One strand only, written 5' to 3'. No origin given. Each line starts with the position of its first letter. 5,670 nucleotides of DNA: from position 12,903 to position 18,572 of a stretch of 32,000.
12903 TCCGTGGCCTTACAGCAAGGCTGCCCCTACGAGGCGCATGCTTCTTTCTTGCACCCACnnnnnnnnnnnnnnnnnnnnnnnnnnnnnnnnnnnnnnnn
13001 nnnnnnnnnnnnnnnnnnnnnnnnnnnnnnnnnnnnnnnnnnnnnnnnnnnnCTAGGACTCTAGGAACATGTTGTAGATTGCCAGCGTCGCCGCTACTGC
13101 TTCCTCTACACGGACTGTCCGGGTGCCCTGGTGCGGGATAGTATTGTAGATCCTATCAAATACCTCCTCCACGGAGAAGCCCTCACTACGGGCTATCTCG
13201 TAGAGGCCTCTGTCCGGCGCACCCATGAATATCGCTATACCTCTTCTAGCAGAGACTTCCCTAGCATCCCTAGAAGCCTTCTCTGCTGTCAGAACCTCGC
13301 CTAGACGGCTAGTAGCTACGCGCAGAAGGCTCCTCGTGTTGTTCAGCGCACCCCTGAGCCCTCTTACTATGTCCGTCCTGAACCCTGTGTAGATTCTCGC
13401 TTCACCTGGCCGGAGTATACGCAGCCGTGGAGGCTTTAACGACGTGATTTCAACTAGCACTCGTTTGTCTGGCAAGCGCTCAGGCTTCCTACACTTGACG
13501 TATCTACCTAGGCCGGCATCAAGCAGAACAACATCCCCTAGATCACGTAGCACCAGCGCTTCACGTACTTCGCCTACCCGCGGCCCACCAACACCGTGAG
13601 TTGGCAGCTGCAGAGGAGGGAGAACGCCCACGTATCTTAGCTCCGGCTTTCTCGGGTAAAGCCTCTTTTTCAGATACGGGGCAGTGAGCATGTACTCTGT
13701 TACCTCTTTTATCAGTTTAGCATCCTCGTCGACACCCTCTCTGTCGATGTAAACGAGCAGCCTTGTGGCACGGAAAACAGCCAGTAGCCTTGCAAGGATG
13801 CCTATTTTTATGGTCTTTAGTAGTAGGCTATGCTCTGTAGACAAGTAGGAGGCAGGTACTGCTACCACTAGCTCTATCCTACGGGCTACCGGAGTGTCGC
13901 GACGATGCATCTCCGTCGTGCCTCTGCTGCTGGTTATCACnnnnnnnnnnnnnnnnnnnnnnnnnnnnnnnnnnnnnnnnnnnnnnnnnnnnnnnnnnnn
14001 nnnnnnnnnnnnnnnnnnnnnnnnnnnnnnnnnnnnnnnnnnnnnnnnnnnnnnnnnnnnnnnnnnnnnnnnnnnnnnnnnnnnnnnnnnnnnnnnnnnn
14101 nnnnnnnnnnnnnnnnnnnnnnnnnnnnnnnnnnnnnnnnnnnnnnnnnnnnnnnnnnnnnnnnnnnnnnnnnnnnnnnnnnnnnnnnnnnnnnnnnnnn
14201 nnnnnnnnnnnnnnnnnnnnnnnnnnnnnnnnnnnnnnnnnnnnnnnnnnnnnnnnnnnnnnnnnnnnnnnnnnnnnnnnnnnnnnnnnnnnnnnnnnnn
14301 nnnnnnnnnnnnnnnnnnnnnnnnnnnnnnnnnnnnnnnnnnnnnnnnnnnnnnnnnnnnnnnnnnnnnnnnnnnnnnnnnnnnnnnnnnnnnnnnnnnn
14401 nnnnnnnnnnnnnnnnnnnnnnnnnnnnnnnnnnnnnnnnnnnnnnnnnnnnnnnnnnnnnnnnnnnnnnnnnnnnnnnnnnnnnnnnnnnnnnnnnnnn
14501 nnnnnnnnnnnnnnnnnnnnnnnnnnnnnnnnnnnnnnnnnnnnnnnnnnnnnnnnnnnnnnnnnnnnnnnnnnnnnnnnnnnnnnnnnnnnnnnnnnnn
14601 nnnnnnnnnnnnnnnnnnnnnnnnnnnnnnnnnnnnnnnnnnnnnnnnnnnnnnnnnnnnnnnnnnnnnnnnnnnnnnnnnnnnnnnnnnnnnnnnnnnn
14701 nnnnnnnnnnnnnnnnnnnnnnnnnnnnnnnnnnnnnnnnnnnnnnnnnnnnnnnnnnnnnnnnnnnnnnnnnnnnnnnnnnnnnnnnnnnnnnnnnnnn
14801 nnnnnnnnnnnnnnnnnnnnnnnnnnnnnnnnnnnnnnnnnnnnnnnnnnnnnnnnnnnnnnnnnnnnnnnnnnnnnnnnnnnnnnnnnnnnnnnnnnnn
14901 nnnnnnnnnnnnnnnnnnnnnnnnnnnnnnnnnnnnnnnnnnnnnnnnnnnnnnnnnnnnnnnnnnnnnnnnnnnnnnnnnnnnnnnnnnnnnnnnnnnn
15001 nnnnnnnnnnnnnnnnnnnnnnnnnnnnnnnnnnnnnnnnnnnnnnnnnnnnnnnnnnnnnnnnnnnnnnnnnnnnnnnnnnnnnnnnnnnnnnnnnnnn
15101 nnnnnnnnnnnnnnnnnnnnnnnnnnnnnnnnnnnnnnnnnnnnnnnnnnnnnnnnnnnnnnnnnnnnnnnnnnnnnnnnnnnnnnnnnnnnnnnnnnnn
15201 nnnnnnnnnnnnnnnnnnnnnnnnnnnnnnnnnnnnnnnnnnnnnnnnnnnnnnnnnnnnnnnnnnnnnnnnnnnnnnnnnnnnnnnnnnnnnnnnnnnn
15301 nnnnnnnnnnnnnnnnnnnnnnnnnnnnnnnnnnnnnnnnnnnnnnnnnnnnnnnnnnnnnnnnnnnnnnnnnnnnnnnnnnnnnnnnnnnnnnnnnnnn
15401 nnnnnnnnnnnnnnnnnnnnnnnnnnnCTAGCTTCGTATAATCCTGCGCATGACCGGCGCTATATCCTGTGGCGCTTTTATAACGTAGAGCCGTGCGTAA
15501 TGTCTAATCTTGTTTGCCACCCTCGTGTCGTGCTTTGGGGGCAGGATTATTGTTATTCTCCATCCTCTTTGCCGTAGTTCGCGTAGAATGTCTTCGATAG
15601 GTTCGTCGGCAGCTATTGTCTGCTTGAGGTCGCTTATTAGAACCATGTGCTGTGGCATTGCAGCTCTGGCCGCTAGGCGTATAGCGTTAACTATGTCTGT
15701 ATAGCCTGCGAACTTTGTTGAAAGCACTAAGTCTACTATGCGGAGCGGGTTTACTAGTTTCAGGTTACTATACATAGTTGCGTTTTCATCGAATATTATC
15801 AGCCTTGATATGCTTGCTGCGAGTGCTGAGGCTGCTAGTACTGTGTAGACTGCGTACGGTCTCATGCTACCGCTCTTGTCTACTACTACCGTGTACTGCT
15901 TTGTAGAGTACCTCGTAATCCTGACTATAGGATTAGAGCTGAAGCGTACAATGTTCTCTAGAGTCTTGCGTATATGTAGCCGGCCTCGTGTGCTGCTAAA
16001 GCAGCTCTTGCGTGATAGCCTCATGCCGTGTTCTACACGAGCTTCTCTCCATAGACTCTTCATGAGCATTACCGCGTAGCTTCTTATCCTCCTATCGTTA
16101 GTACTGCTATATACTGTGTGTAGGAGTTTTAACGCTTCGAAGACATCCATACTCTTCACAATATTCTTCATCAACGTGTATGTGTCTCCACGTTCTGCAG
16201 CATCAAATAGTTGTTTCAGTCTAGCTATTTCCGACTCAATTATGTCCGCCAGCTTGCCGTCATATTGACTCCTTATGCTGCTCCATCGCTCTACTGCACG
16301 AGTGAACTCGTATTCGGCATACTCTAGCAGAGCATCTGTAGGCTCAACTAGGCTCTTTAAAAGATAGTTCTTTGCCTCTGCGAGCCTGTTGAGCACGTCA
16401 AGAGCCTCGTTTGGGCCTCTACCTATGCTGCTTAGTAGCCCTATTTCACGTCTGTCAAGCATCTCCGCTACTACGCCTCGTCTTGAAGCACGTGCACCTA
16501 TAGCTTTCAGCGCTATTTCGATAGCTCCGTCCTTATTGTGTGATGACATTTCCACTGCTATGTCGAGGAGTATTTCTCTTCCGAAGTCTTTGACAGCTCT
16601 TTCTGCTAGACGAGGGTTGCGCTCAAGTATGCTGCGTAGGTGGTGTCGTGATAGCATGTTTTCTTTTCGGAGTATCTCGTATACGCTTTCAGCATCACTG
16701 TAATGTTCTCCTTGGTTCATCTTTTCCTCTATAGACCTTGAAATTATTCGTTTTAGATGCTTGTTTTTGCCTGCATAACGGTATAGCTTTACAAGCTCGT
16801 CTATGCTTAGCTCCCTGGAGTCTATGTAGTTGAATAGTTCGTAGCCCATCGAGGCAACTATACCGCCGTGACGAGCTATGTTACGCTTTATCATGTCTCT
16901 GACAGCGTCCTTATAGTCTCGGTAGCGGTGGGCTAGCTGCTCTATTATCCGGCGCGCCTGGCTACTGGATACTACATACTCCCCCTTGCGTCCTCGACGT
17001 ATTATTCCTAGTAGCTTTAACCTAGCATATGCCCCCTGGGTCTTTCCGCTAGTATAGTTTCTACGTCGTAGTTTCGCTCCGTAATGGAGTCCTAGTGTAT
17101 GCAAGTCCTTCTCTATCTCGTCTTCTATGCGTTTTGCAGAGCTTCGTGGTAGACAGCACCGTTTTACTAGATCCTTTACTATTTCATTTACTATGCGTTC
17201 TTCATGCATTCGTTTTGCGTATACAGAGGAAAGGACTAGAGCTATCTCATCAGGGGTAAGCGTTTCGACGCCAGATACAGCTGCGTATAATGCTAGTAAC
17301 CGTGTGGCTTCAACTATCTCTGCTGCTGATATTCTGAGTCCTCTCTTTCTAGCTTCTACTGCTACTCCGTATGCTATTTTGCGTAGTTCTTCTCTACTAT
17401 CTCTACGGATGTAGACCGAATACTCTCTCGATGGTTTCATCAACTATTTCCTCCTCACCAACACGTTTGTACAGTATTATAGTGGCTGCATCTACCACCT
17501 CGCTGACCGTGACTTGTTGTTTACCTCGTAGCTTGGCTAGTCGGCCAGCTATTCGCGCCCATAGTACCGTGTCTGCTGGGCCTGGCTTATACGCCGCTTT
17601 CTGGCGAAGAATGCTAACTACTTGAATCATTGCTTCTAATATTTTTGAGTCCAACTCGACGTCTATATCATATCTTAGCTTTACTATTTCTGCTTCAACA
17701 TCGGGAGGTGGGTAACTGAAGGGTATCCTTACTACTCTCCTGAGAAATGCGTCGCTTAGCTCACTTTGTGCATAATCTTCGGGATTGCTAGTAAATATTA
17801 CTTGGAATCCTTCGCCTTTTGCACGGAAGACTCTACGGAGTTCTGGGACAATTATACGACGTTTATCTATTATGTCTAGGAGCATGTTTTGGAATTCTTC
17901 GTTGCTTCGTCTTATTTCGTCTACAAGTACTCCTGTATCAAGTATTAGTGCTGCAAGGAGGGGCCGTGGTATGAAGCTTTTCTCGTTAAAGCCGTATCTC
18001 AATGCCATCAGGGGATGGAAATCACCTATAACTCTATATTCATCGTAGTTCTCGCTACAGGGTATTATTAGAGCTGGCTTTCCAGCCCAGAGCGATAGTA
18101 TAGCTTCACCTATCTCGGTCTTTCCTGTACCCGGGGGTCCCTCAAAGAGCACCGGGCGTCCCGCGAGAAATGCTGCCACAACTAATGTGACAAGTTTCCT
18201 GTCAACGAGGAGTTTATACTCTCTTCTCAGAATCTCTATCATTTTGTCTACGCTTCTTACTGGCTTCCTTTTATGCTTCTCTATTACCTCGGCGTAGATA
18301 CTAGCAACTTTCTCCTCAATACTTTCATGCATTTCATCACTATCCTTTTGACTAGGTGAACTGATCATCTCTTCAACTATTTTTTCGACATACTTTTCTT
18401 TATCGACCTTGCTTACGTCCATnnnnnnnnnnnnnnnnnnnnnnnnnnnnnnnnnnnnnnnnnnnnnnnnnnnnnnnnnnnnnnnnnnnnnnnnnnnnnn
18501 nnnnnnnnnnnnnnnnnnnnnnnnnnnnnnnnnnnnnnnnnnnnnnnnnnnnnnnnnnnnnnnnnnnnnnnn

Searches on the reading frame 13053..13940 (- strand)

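Call 90: search_protein_families(library=pfam, proteins=[window:13053-13940:-], max_evalue=0.001)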
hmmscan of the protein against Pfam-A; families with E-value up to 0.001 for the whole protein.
window:13053-13940:- (295 aa): 1 family
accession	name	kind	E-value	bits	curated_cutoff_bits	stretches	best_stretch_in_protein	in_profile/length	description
PF02598.22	Methyltrn_RNA_3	-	2.3e-39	136.1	27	1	24-287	2-300/302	Putative RNA methyltransferase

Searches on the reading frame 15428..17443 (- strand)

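Call 4: search_protein_families(library=pfam, proteins=[window:15428-17443:-], max_evalue=0.01)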
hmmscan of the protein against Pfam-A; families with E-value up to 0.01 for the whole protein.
window:15428-17443:- (671 aa): 2 families
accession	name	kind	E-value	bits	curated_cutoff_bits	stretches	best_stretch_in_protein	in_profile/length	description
PF05762.20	VWA_CoxE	-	8.3e-12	45.4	26.4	1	475-642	13-196/222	VWA domain containing CoxE-like protein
PF13519.12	VWA_2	-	0.00074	20.6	27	0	519-605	3-105/107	von Willebrand factor type A domain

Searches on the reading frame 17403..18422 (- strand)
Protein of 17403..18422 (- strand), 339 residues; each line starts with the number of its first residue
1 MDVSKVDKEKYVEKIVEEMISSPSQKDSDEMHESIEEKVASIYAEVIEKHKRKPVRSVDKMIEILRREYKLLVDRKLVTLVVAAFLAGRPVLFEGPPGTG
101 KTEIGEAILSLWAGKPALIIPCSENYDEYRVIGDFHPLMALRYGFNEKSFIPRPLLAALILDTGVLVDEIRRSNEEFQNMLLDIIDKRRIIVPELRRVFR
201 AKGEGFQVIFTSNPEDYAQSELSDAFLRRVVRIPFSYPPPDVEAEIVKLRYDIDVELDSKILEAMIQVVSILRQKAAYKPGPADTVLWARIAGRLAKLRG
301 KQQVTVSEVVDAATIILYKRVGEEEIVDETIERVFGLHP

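Call 4: search_protein_families(library=pfam, proteins=[window:17403-18422:-], max_evalue=0.01)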
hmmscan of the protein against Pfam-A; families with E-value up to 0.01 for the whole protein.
window:17403-18422:- (339 aa): 5 families
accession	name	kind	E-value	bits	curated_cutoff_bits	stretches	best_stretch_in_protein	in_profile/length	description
PF07728.20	AAA_5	-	1.5e-19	70.8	22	1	90-229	1-138/139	AAA domain (dynein-related subfamily)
PF18934.5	DUF5682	-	6.2e-05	22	26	1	260-329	264-330/727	Family of unknown function (DUF5682)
PF07726.17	AAA_3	-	0.00013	22.2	27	1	160-227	61-126/131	ATPase family associated with various cellular activities (AAA)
PF00004.35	AAA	-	0.0013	19.6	21.2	1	91-128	1-37/131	ATPase family associated with various cellular activities (AAA)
PF20030.5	bpMoxR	-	0.004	16.7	27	0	64-108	6-51/205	MoxR domain in the MoxR-vWA-beta-propeller ternary systems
